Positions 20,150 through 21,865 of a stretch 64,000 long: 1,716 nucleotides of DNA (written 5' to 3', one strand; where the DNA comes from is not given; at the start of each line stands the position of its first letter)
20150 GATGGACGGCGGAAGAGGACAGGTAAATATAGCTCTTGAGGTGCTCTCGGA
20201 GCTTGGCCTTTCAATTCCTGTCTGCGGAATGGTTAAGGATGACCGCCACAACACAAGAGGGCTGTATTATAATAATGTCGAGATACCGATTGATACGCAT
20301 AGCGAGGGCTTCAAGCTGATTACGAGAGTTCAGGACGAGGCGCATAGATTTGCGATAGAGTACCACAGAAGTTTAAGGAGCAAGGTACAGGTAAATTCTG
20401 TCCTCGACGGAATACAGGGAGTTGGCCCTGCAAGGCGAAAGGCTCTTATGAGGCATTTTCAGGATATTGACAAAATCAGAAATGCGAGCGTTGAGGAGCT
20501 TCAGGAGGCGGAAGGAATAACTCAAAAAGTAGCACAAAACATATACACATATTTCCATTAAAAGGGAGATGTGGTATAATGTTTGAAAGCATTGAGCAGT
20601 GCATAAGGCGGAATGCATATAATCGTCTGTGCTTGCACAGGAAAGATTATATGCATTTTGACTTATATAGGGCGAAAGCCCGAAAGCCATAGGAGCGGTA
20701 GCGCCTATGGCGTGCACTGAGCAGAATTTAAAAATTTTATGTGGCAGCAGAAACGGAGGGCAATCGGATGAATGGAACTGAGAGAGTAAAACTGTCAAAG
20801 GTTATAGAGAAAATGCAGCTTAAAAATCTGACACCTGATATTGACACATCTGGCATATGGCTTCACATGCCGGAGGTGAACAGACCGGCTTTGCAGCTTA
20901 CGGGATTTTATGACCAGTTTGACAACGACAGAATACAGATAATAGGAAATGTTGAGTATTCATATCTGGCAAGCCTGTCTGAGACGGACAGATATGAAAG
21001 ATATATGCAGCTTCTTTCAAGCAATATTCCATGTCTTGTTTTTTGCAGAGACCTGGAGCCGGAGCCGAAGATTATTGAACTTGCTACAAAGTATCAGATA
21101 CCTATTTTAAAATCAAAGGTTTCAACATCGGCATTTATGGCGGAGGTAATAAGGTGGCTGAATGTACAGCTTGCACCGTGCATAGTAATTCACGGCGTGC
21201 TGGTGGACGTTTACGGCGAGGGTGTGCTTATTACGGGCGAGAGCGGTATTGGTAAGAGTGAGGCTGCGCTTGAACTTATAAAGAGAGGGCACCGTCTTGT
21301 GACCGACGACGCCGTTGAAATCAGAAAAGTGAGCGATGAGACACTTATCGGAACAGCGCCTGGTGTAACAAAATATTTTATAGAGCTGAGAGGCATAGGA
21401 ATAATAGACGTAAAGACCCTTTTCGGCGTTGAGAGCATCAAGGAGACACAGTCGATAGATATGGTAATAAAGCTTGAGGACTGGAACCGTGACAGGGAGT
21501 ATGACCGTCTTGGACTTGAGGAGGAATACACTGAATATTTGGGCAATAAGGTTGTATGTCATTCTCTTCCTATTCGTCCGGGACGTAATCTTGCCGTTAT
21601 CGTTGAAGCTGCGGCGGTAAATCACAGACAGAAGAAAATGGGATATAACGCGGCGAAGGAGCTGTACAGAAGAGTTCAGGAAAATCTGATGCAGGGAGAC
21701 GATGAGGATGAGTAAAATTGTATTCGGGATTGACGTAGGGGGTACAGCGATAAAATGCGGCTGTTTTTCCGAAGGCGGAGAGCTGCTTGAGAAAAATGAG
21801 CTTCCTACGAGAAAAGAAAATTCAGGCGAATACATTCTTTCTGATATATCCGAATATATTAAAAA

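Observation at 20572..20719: ~148-nt multi-hairpin element with its own extended -10 box, present twice and each time in a 5'-leader position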

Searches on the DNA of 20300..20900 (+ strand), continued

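Call 55: search_with_rna_model(model_id=R1, sources=[L119, L120, L113, L117, L100, L105, L111], max_evalue=1)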
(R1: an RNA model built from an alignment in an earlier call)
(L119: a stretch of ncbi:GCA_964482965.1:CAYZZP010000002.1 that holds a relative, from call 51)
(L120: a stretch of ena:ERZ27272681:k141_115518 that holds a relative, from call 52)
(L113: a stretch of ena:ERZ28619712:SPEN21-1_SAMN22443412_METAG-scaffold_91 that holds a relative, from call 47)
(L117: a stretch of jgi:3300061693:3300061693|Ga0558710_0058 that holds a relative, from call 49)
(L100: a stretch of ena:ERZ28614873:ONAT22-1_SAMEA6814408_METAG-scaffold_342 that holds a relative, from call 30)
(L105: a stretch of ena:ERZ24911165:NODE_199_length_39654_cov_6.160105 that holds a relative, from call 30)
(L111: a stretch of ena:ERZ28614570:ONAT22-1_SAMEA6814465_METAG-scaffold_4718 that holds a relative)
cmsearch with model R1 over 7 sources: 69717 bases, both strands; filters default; matches with E-value up to 1: 3.
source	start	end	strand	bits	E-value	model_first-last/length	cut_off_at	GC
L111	2319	2454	+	104.8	3.8e-23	1-135/135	no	0.49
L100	2906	2955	+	24.5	0.00031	1-135/135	no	0.56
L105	1634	1683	+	24.5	0.00031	1-135/135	no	0.56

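Call 67: search_rna_families(sources=[L029, L031, L053, L056, L084, L042, L040], threshold=gathering)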
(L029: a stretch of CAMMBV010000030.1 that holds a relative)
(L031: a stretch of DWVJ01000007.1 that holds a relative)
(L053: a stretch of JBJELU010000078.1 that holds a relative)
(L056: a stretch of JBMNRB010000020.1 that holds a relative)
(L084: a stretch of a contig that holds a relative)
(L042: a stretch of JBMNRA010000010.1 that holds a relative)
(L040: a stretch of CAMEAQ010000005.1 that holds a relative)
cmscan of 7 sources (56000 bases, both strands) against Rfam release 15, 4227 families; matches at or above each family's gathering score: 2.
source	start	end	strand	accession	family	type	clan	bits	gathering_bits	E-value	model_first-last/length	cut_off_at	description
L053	3265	3526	-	RF01854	Bacteria_large_SRP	Gene;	CL00003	181.2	60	4.5e-30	1-256/256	no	Bacterial large signal recognition particle RNA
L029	3876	3993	-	RF00504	Glycine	Cis-reg; riboswitch;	CL00125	53.5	32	3e-08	1-94/94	no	Glycine riboswitch aptamer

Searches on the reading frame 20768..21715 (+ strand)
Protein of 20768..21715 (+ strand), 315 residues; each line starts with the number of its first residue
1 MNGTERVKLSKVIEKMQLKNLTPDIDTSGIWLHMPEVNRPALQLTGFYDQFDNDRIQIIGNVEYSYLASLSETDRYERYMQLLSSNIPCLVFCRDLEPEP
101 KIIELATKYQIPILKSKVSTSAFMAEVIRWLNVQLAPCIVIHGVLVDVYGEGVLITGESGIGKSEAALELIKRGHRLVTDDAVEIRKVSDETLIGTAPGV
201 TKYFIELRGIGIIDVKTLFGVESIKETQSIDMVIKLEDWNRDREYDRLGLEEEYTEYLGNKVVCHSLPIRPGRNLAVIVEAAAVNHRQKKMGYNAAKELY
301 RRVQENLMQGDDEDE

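Call 19: search_protein_families(library=pfam, proteins=[window:20768-21715:+])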
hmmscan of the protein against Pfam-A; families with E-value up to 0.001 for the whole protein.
window:20768-21715:+ (315 aa): 3 families
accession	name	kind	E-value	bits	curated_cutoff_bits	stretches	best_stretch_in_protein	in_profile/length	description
PF07475.17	Hpr_kinase_C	-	3.5e-70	235.4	33.3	1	134-302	2-170/171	HPr Serine kinase C-terminal domain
PF02603.21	Hpr_kinase_N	-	1.1e-44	151.9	24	1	7-131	1-125/125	HPr Serine kinase N terminus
PF07085.17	DRTGG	-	1.1e-06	28.8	25.2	1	73-123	48-98/105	DRTGG domain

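Call 30: find_encoding_contigs(protein=window:20768-21715:+, flank=3000, max_places=10)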
Protein window:20768-21715:+ (315 aa): 22 contigs read that carry it; 6 places shown.
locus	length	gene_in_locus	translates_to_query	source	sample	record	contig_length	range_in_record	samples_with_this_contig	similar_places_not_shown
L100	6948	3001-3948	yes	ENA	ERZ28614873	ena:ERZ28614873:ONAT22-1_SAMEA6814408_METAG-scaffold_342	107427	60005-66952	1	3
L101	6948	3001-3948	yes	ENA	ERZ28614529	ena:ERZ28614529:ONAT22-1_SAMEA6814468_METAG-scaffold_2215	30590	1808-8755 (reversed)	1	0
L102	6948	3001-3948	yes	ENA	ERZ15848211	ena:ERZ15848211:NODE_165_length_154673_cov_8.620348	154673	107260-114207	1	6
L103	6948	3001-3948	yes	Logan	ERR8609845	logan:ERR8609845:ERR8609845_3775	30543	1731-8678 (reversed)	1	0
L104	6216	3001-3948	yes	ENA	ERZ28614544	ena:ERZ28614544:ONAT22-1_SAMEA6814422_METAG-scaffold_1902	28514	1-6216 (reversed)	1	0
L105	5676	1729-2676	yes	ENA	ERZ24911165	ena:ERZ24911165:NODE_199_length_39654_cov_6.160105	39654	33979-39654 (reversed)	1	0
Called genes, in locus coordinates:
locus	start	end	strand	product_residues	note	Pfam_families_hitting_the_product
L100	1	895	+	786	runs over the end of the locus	PF01841:Transglut_core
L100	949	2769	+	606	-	PF00633:HHH (faint), PF01541:GIY-YIG, PF27096:UvrC_M, PF02151:UVR, PF22920:UvrC_RNaseH, PF08459:UvrC_RNaseH_dom, PF12826:HHH_2, PF14520:HHH_5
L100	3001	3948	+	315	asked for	PF02603:Hpr_kinase_N, PF07085:DRTGG (weak), PF27840:ScmC (faint), PF07475:Hpr_kinase_C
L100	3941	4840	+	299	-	PF00480:ROK, PF01869:BcrAD_BadFG (weak)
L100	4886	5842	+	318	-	PF01565:FAD_binding_4, PF02873:MurB_C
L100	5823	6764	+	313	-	PF03668:RapZ-like_N, PF22740:PapZ_C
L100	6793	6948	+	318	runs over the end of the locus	PF14528:LAGLIDADG_3 (faint), PF14527:LAGLIDADG_WhiA, PF02650:HTH_WhiA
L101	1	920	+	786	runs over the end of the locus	PF01841:Transglut_core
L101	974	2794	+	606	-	PF00633:HHH (faint), PF01541:GIY-YIG, PF27096:UvrC_M, PF02151:UVR, PF22920:UvrC_RNaseH, PF08459:UvrC_RNaseH_dom, PF12826:HHH_2, PF14520:HHH_5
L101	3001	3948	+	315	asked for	PF02603:Hpr_kinase_N, PF07085:DRTGG (weak), PF27840:ScmC (faint), PF07475:Hpr_kinase_C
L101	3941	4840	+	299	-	PF00480:ROK, PF01869:BcrAD_BadFG (weak)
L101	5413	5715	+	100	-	PF02873:MurB_C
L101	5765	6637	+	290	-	PF03668:RapZ-like_N, PF22740:PapZ_C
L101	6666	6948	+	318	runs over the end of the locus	PF14527:LAGLIDADG_WhiA, PF02650:HTH_WhiA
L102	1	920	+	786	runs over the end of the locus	PF01841:Transglut_core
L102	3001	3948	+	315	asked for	PF02603:Hpr_kinase_N, PF07085:DRTGG (weak), PF27840:ScmC (faint), PF07475:Hpr_kinase_C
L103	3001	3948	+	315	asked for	PF02603:Hpr_kinase_N, PF07085:DRTGG (weak), PF27840:ScmC (faint), PF07475:Hpr_kinase_C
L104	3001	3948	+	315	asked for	PF02603:Hpr_kinase_N, PF07085:DRTGG (weak), PF27840:ScmC (faint), PF07475:Hpr_kinase_C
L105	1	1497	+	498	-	?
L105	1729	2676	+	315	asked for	PF02603:Hpr_kinase_N, PF07085:DRTGG (weak), PF27840:ScmC (faint), PF07475:Hpr_kinase_C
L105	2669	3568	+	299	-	PF00480:ROK, PF01869:BcrAD_BadFG (weak)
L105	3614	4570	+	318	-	PF01565:FAD_binding_4, PF02873:MurB_C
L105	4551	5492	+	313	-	PF03668:RapZ-like_N, PF22740:PapZ_C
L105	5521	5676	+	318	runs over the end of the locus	PF14528:LAGLIDADG_3 (faint), PF14527:LAGLIDADG_WhiA, PF02650:HTH_WhiA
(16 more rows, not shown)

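Call 45: find_homologous_proteins(query=window:20768-21712:+, max_evalue=1e-60)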
Query window:20768-21712:+ (315 aa): 8000 proteins with E <= 1e-60 among 8000 candidates; the best 120 are listed.
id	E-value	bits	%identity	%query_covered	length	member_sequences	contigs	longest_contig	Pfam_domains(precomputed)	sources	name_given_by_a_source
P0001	5.9e-213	724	-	-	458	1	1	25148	PF11297.14,PF02603.22,PF07085.18,PF07475.18,PF27840.1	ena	-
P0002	2.9e-190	649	92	100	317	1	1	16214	PF02603.22,PF07475.18,PF27840.1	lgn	-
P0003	2.8e-189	646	91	100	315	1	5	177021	PF02603.22,PF07085.18,PF07475.18,PF27840.1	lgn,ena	-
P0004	3.9e-189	646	90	100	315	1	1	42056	PF02603.22,PF07085.18,PF07475.18,PF27840.1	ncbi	-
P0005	5.2e-189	645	91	100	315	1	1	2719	PF02603.22,PF07475.18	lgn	-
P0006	7.6e-189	645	91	100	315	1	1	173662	PF02603.22,PF07085.18,PF07475.18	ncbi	-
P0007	9.4e-189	644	91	100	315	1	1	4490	PF02603.22,PF07085.18,PF07475.18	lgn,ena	-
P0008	1.4e-188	644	90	100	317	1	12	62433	PF02603.22,PF07085.18,PF07475.18,PF27840.1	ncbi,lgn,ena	-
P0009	2.7e-188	643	91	100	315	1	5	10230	PF02603.22,PF07475.18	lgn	-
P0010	5.0e-188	642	90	100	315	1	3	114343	PF02603.22,PF07085.18,PF07475.18,PF27840.1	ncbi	-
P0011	5.2e-188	642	89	100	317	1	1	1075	PF02603.22,PF07085.18,PF07475.18,PF27840.1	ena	-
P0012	5.3e-188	642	90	100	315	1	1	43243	PF02603.22,PF07085.18,PF07475.18,PF27840.1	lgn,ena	-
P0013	7.6e-188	641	89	100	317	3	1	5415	PF02603.22,PF07085.18,PF07475.18,PF27840.1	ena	-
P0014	1.7e-187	640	90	100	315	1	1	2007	PF02603.22,PF07085.18,PF07475.18,PF27840.1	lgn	-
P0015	3.6e-187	639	90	100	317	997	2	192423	PF02603.22,PF07085.18,PF07475.18,PF27840.1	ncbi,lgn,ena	-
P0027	3.1e-184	630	88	100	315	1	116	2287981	PF02603.22,PF07475.18,PF27840.1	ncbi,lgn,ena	ncbi:MAG: HPr(Ser) kinase/phosphatase [Lachnospira sp.]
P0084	1.5e-174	598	84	100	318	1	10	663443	PF02603.22,PF07475.18,PF27840.1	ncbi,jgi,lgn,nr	ncbi:MAG: HPr(Ser) kinase/phosphatase [Lachnospiraceae bacterium]|jgi:HPr kinase/phosphorylase|nr:HP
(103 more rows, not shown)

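Call 46: find_encoding_contigs(protein=P0006, flank=2500, max_places=2)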
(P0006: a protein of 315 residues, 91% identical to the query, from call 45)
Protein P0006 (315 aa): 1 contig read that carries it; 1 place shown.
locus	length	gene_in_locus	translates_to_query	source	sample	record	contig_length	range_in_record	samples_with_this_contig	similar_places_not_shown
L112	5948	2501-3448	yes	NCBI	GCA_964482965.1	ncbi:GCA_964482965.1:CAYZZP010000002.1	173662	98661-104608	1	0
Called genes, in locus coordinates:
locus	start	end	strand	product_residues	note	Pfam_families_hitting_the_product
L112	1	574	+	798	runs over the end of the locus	PF01841:Transglut_core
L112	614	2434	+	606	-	PF01541:GIY-YIG, PF27096:UvrC_M, PF02151:UVR, PF22920:UvrC_RNaseH, PF08459:UvrC_RNaseH_dom, PF12826:HHH_2 (weak), PF14520:HHH_5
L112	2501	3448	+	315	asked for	PF02603:Hpr_kinase_N, PF07085:DRTGG (faint), PF07475:Hpr_kinase_C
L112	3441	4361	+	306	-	PF00480:ROK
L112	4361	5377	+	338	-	PF01565:FAD_binding_4, PF02873:MurB_C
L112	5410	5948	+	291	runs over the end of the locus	PF03668:RapZ-like_N, PF22740:PapZ_C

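Call 47: find_encoding_contigs(protein=P0015, flank=2500, max_places=2)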
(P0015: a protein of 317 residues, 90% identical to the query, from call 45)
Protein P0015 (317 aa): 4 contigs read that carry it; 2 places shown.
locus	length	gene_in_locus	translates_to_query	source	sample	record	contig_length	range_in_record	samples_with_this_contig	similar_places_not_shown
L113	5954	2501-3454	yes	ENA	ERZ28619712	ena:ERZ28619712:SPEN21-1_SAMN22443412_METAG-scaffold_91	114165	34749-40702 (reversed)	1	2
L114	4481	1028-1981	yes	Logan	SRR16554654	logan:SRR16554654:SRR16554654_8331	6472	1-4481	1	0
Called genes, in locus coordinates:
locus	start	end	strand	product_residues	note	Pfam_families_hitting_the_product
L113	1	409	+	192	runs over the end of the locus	PF01558:POR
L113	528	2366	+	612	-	PF01541:GIY-YIG, PF27096:UvrC_M, PF02151:UVR, PF22920:UvrC_RNaseH, PF08459:UvrC_RNaseH_dom, PF12826:HHH_2, PF14520:HHH_5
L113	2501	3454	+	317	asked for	PF02603:Hpr_kinase_N, PF07085:DRTGG (weak), PF27840:ScmC (weak), PF07475:Hpr_kinase_C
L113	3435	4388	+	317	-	PF00480:ROK, PF01869:BcrAD_BadFG (weak)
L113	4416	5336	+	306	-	PF01565:FAD_binding_4, PF02873:MurB_C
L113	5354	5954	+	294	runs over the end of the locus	PF03668:RapZ-like_N, PF22740:PapZ_C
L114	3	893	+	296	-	?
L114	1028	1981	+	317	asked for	PF02603:Hpr_kinase_N, PF07085:DRTGG (weak), PF27840:ScmC (weak), PF07475:Hpr_kinase_C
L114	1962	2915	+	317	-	PF00480:ROK, PF01869:BcrAD_BadFG (weak)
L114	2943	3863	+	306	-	PF01565:FAD_binding_4, PF02873:MurB_C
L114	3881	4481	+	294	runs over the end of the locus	PF03668:RapZ-like_N, PF22740:PapZ_C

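Call 48: find_encoding_contigs(protein=P0027, flank=2500, max_places=2)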
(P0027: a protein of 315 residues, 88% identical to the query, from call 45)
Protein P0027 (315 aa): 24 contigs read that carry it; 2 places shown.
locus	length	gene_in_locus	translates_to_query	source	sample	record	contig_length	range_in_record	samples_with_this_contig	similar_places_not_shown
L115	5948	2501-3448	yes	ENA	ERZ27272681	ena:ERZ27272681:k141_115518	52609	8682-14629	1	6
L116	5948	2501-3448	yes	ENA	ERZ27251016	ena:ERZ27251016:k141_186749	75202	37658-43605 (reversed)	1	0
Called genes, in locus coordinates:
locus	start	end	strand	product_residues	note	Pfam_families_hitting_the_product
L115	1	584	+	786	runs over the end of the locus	PF01841:Transglut_core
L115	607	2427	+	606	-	PF01541:GIY-YIG, PF27096:UvrC_M, PF02151:UVR, PF22920:UvrC_RNaseH, PF08459:UvrC_RNaseH_dom, PF12826:HHH_2, PF14520:HHH_5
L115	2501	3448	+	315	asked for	PF02603:Hpr_kinase_N, PF27840:ScmC (weak), PF07475:Hpr_kinase_C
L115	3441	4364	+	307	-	PF00480:ROK, PF01869:BcrAD_BadFG (faint)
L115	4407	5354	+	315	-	PF01565:FAD_binding_4, PF02873:MurB_C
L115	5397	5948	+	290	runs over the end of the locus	PF03668:RapZ-like_N, PF13238:AAA_18 (faint), PF22740:PapZ_C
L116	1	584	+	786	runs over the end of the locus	PF01841:Transglut_core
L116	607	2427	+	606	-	PF01541:GIY-YIG, PF27096:UvrC_M, PF02151:UVR, PF22920:UvrC_RNaseH, PF08459:UvrC_RNaseH_dom, PF12826:HHH_2, PF14520:HHH_5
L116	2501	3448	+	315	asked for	PF02603:Hpr_kinase_N, PF27840:ScmC (weak), PF07475:Hpr_kinase_C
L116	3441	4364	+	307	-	PF00480:ROK, PF01869:BcrAD_BadFG (faint)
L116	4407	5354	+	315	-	PF01565:FAD_binding_4, PF02873:MurB_C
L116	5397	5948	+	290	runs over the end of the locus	PF03668:RapZ-like_N, PF13238:AAA_18 (faint), PF22740:PapZ_C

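Call 49: find_encoding_contigs(protein=P0084, flank=2500, max_places=2)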
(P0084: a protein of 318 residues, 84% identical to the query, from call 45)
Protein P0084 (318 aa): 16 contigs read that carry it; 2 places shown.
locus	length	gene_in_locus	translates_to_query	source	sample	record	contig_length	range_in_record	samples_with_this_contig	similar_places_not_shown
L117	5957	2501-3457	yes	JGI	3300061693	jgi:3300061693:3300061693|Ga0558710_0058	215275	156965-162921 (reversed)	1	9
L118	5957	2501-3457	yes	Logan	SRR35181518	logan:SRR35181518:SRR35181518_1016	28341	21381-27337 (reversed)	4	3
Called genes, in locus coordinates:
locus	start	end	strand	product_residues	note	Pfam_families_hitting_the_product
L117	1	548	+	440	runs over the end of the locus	PF01554:MatE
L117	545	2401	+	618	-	PF01541:GIY-YIG (weak), PF27096:UvrC_M, PF02151:UVR, PF22920:UvrC_RNaseH, PF08459:UvrC_RNaseH_dom, PF12826:HHH_2 (weak), PF14520:HHH_5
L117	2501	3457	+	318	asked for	PF02603:Hpr_kinase_N, PF27840:ScmC (weak), PF07475:Hpr_kinase_C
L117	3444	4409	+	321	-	PF00480:ROK, PF01869:BcrAD_BadFG (faint)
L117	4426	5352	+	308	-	PF01565:FAD_binding_4, PF02873:MurB_C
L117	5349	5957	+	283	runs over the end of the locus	PF03668:RapZ-like_N, PF22740:PapZ_C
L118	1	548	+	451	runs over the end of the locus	PF01554:MatE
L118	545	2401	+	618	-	PF01541:GIY-YIG (weak), PF27096:UvrC_M, PF02151:UVR, PF22920:UvrC_RNaseH, PF08459:UvrC_RNaseH_dom, PF12826:HHH_2 (weak), PF14520:HHH_5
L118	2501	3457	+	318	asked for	PF02603:Hpr_kinase_N, PF27840:ScmC (weak), PF07475:Hpr_kinase_C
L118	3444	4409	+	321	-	PF00480:ROK, PF01869:BcrAD_BadFG (faint)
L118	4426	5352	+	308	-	PF01565:FAD_binding_4, PF02873:MurB_C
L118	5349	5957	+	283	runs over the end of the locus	PF03668:RapZ-like_N, PF22740:PapZ_C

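Call 51: find_encoding_contigs(protein=P0006, flank=10000, max_places=1)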
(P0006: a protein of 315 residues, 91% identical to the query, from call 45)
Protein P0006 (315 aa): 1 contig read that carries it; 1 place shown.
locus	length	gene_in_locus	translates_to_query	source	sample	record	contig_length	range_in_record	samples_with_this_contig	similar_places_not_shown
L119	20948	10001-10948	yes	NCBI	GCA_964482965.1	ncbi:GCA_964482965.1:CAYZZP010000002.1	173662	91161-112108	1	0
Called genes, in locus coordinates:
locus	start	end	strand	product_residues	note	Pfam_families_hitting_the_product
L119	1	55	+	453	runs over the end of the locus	PF01554:MatE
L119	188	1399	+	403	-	PF00465:Fe-ADH, PF13685:Fe-ADH_2 (weak), PF25137:ADH_Fe_C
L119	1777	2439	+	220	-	PF04542:Sigma70_r2, PF08281:Sigma70_r4_2 (weak)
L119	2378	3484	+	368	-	-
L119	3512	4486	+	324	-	PF20030:bpMoxR, PF00158:Sigma54_activat (faint), PF07726:AAA_3, PF07728:AAA_5, PF00004:AAA (weak), PF17863:AAA_lid_2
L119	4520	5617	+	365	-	-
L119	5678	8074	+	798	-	PF01841:Transglut_core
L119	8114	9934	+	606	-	PF01541:GIY-YIG, PF27096:UvrC_M, PF02151:UVR, PF22920:UvrC_RNaseH, PF08459:UvrC_RNaseH_dom, PF12826:HHH_2 (weak), PF14520:HHH_5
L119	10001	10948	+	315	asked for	PF02603:Hpr_kinase_N, PF07085:DRTGG (faint), PF07475:Hpr_kinase_C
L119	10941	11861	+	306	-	PF00480:ROK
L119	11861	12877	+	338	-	PF01565:FAD_binding_4, PF02873:MurB_C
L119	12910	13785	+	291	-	PF03668:RapZ-like_N, PF22740:PapZ_C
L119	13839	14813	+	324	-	PF10298:WhiA_N (faint), PF14527:LAGLIDADG_WhiA, PF02650:HTH_WhiA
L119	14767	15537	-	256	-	PF00106:adh_short, PF08659:KR, PF13561:adh_short_C2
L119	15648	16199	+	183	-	PF14317:YcxB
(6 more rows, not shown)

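Call 52: find_encoding_contigs(protein=P0027, flank=10000, max_places=1)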
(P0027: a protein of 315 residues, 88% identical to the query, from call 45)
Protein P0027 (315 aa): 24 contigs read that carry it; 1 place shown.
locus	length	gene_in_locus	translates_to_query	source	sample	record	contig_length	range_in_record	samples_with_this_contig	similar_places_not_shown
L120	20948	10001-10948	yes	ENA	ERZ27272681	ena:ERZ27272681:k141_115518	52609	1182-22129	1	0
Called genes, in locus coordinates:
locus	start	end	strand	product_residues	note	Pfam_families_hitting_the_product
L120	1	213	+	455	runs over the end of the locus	PF01554:MatE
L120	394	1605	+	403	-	PF00465:Fe-ADH, PF13685:Fe-ADH_2, PF25137:ADH_Fe_C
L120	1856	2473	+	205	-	PF04542:Sigma70_r2, PF08281:Sigma70_r4_2 (weak)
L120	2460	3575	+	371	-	-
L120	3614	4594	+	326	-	PF20030:bpMoxR (weak), PF07728:AAA_5, PF07726:AAA_3, PF00004:AAA (faint), PF17863:AAA_lid_2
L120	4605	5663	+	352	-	-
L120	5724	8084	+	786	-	PF01841:Transglut_core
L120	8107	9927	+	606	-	PF01541:GIY-YIG, PF27096:UvrC_M, PF02151:UVR, PF22920:UvrC_RNaseH, PF08459:UvrC_RNaseH_dom, PF12826:HHH_2, PF14520:HHH_5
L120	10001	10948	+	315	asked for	PF02603:Hpr_kinase_N, PF27840:ScmC (weak), PF07475:Hpr_kinase_C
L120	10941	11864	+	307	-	PF00480:ROK, PF01869:BcrAD_BadFG (faint)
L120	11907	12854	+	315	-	PF01565:FAD_binding_4, PF02873:MurB_C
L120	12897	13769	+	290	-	PF03668:RapZ-like_N, PF13238:AAA_18 (faint), PF22740:PapZ_C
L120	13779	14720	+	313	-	PF10298:WhiA_N (weak), PF14527:LAGLIDADG_WhiA, PF02650:HTH_WhiA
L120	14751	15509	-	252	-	PF00106:adh_short, PF08659:KR, PF13561:adh_short_C2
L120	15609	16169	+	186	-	PF00583:Acetyltransf_1 (weak)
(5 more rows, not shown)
